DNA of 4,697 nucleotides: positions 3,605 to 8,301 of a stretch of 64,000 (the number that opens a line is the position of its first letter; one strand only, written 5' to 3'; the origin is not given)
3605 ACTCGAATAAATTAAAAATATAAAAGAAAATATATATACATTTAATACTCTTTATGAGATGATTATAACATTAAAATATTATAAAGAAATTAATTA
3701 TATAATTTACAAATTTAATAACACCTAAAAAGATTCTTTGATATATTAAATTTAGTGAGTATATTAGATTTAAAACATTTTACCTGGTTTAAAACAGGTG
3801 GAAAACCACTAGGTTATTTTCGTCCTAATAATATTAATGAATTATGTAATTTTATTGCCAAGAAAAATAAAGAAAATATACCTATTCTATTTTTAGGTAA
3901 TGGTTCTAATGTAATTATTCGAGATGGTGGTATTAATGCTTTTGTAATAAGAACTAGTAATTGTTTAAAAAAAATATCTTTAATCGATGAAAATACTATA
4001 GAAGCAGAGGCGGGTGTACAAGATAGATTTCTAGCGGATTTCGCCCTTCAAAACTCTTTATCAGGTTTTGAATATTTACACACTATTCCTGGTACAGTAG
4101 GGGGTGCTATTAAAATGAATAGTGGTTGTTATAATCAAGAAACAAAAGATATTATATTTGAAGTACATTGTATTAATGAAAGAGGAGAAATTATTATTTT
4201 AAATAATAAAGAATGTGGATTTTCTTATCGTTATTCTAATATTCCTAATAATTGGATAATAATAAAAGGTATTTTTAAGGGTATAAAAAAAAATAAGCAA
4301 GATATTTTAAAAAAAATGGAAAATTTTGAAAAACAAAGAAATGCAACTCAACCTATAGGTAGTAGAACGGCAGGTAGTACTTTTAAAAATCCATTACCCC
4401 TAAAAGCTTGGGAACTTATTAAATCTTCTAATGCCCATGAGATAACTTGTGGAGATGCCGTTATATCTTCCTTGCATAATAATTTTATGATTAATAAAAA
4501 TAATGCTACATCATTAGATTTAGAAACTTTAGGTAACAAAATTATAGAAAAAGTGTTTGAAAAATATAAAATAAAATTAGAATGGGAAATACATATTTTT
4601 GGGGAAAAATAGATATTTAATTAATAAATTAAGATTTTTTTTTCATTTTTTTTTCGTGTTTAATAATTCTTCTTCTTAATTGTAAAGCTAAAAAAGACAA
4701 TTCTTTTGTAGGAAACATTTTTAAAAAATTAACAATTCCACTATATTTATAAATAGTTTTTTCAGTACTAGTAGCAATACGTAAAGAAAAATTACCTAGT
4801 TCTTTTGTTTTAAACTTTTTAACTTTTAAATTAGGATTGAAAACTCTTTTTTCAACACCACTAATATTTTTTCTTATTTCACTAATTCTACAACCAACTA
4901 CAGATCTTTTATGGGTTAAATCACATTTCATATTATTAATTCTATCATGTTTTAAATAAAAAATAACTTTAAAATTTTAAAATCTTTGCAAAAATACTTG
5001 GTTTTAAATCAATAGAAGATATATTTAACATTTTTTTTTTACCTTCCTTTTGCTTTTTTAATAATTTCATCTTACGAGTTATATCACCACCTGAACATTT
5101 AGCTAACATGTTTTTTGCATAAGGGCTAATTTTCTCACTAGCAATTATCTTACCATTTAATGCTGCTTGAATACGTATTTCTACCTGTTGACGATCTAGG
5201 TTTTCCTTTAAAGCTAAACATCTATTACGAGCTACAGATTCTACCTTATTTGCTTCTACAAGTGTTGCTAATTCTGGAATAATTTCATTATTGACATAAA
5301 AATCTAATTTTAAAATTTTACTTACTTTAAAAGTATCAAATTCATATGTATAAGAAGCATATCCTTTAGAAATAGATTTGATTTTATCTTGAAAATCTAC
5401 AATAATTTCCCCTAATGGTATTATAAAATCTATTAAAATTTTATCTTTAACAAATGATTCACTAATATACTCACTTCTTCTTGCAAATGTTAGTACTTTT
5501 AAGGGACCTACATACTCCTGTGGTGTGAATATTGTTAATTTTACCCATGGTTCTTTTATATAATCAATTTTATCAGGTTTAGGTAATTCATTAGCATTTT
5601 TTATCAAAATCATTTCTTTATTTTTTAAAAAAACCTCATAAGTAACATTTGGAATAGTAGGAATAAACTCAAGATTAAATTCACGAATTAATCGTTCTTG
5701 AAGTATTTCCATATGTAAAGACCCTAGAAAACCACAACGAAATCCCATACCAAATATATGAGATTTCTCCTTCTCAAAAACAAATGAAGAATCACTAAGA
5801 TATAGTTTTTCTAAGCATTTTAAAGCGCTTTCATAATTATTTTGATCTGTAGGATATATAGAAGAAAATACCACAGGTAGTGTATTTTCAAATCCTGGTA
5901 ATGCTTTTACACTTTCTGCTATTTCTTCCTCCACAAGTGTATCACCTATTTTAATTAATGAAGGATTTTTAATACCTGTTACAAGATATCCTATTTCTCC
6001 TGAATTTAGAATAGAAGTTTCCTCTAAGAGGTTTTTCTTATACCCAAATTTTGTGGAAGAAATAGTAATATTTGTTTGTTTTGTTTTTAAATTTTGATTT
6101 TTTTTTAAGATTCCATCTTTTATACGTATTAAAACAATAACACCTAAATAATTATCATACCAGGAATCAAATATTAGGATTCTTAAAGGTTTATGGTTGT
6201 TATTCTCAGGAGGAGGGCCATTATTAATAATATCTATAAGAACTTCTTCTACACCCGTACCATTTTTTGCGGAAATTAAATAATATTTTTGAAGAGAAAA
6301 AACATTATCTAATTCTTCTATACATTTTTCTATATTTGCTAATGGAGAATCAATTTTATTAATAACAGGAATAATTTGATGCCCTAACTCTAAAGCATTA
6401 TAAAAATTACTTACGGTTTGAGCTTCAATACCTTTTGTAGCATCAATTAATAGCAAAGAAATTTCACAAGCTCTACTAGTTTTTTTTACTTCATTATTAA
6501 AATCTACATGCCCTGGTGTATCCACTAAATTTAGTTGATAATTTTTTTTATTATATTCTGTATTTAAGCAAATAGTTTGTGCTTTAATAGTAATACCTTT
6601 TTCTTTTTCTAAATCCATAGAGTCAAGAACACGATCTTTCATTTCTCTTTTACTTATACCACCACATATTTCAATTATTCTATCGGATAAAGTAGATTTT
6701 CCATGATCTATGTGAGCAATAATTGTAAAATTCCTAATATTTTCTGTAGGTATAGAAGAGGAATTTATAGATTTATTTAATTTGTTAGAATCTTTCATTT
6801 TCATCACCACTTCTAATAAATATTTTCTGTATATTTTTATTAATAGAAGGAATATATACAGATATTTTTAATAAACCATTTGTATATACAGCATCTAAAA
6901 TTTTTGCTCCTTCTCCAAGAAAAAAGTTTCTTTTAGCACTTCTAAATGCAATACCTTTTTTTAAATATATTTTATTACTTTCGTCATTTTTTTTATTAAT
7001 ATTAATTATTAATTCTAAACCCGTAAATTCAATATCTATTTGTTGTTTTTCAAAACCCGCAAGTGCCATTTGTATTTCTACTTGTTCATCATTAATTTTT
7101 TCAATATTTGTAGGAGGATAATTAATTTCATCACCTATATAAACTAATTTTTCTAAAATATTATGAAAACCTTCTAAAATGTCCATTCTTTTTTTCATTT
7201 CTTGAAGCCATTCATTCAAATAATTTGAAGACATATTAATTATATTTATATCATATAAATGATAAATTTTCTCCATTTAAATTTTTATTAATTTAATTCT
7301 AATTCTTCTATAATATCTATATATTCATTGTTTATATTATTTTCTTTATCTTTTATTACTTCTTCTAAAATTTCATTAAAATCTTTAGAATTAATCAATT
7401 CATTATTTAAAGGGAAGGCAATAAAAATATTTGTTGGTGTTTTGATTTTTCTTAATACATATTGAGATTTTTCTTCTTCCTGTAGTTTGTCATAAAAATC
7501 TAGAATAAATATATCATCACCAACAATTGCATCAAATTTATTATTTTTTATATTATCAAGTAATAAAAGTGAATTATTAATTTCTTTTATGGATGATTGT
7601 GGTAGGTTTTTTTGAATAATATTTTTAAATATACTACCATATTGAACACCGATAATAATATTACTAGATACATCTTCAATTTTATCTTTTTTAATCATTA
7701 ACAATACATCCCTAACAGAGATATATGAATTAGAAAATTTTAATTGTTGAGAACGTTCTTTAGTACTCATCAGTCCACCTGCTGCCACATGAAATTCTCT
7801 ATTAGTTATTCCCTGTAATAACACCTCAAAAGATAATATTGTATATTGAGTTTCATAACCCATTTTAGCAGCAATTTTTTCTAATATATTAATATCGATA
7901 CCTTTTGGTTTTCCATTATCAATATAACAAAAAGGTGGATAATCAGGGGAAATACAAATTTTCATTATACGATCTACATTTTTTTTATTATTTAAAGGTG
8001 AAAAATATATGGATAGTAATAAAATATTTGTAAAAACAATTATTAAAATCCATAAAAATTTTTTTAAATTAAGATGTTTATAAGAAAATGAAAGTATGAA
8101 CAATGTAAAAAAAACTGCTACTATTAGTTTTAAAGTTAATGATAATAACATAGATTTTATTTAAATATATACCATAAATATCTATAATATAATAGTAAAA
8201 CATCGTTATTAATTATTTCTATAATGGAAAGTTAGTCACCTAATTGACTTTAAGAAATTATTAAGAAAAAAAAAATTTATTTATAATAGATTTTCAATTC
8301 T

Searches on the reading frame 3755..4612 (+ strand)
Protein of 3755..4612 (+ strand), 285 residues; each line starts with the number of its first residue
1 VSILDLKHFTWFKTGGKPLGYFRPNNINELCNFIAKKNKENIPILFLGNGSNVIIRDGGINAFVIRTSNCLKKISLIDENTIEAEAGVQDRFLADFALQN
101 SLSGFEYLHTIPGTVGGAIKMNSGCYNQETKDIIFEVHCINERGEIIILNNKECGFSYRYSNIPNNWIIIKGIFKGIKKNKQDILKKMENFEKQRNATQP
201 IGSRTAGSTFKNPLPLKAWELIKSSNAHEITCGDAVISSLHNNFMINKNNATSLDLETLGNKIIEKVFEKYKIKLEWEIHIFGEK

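Call 24: search_protein_families(library=pfam, proteins=[window:3755-4612:+], max_evalue=0.00001)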
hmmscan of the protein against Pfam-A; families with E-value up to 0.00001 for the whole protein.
window:3755-4612:+ (285 aa): 2 families
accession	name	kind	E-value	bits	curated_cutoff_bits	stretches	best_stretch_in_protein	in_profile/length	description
PF02873.21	MurB_C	-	5.7e-26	91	27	1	184-281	2-98/99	UDP-N-acetylenolpyruvoylglucosamine reductase, C-terminal domain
PF01565.28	FAD_binding_4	-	3.3e-22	79.1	26.4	1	18-149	1-138/139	FAD binding domain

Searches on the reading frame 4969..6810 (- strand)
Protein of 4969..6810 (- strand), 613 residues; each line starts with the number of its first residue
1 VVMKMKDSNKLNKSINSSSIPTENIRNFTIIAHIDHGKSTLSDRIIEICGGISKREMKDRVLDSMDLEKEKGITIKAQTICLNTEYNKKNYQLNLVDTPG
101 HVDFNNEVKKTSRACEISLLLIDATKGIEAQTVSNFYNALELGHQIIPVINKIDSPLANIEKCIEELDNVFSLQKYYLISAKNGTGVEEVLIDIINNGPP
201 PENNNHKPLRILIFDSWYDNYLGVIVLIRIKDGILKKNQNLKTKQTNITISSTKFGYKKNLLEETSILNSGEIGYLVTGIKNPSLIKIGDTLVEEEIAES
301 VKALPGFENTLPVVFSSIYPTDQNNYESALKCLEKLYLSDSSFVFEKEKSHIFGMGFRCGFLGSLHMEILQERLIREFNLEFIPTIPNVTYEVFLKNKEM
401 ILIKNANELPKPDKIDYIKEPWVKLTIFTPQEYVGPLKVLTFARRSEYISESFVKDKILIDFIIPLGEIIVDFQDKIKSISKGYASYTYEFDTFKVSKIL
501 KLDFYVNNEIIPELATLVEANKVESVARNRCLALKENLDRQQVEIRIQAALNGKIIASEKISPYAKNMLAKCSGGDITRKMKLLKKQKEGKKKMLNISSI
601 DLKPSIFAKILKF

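Call 24: search_protein_families(library=pfam, proteins=[window:4969-6810:-], max_evalue=0.00001)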
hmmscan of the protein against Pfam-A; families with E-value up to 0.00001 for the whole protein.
window:4969-6810:- (613 aa): 3 families
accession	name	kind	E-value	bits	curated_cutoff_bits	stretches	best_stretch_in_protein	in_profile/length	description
PF00009.33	GTP_EFTU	-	5.6e-50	170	26.5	1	23-196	1-184/188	Elongation factor Tu GTP binding domain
PF06421.17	LepA_C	-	6.4e-33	113.5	29.7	1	506-612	1-107/107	GTP-binding protein LepA C-terminus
PF00679.30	EFG_C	-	3.1e-14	53.2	27.9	1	418-497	2-81/89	Elongation factor G C-terminus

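Call 76: find_related_loci(query=window:4969-6810:-, collection=genome_contigs, flank=500)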
Query window:4969-6810:- (613 aa) in genome_contigs; peptide patterns used: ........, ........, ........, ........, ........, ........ (x = any residue, [..] = any of these).
599 stretches matched a pattern (row limit reached: there are more); 587 encode a relative of the query (tblastn E <= 1e-3); the best 80 are kept; 80 distinct loci.
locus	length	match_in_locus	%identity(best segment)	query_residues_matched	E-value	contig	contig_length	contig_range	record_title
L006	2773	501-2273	46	24-612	0e+0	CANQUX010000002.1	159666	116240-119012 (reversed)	MAG: uncultured Alphaproteobacteria bacterium isolate Lapin-032__bin105 genome assembly, contig: Lapin-032__NODE_122_len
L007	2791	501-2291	45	18-612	6e-180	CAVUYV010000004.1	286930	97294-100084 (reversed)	MAG: uncultured Alphaproteobacteria bacterium isolate MFD05513.bin.2.175 genome assembly, contig: contig_12232, whole ge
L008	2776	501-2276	47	24-613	5e-180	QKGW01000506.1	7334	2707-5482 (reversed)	MAG: Alphaproteobacteria bacterium isolate SZUA-538 scaffold_42986, whole genome shotgun sequence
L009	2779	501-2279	45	23-613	2e-179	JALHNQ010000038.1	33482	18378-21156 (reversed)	MAG: Methylocystis sp. isolate Bin_68_1 c_000000005921, whole genome shotgun sequence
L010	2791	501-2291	46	18-612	9e-179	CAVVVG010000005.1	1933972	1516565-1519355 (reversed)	MAG: uncultured Alphaproteobacteria bacterium isolate MFD03975.bin.1.150 genome assembly, contig: contig_29700, whole ge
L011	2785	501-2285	45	21-613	3e-178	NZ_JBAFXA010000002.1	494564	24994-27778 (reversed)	Pelagibacterium mangrovi strain WS-203 NODE_2_length_494564_cov_181.115096, whole genome shotgun sequence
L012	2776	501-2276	45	24-613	5e-178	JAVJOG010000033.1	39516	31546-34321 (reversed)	MAG: Parvibaculum sp. isolate A1-SPW-17 k141_11296, whole genome shotgun sequence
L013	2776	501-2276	46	24-613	8e-178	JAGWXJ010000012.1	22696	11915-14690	MAG: Alphaproteobacteria bacterium isolate REEB464 contig-150_4063, whole genome shotgun sequence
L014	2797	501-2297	44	17-613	5e-177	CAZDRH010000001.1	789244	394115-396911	MAG TPA_asm: uncultured Caulobacterales bacterium isolate SRP287051_co2_106 genome assembly, contig: NODE_2_length_78924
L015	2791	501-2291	44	18-612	7e-177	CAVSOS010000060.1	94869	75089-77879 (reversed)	MAG: uncultured proteobacterium isolate MFD03044.bin.2.50 genome assembly, contig: contig_55980, whole genome shotgun se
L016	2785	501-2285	45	20-612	2e-176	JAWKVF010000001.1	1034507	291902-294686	MAG: Parvularculaceae bacterium isolate AC2.67 AC2.67.fa-1, whole genome shotgun sequence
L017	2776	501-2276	45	24-613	2e-176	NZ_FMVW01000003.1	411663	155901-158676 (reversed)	Afifella marina DSM 2698, whole genome shotgun sequence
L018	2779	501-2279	44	23-613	3e-176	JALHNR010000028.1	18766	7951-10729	MAG: Methylocystis sp. isolate Bin_68_2_sub c_000000011924, whole genome shotgun sequence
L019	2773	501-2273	46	25-613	3e-176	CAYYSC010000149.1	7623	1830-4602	MAG TPA_asm: uncultured Rhodospirillales bacterium isolate binchicken_co13_26 genome assembly, contig: NODE_16070_length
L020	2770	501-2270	48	25-612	1e-175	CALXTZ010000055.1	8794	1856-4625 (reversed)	MAG: uncultured Alphaproteobacteria bacterium isolate BRZ_AF__bin11 genome assembly, contig: BRZ_AF__NODE_12298_length_8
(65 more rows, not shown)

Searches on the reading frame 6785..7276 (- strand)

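Call 69: search_protein_families(library=pfam, proteins=[window:6785-7276:-], max_evalue=0.05)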
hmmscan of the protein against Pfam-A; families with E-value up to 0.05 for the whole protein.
window:6785-7276:- (163 aa): 3 families
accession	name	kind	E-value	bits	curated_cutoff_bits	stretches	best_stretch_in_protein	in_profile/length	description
PF00011.27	HSP20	-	1.6e-08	35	20.8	1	60-149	3-96/102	Hsp20/alpha crystallin family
PF17886.7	ArsA_HSP20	-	0.0018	18.2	22.5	1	64-139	2-62/63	HSP20-like domain found in ArsA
PF17188.9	MucB_RseB_C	-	0.0068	17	30.1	1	108-157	15-64/97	MucB/RseB C-terminal domain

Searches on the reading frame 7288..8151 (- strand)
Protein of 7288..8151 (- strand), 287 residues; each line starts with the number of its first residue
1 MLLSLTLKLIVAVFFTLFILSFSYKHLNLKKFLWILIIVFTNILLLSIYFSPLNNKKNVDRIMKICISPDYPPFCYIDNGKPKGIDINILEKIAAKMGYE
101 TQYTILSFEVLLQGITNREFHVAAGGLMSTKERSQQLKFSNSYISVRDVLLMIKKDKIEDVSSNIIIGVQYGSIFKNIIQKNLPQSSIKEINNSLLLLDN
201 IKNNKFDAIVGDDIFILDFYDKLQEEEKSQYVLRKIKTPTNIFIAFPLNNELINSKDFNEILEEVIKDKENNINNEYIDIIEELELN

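Call 24: search_protein_families(library=pfam, proteins=[window:7288-8151:-], max_evalue=0.00001)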
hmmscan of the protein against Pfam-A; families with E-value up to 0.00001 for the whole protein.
window:7288-8151:- (287 aa): 1 family
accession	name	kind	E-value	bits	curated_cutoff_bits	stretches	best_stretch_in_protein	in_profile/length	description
PF00497.25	SBP_bac_3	-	1e-22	80.8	26.4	1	64-277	2-129/132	Bacterial extracellular solute-binding proteins, family 3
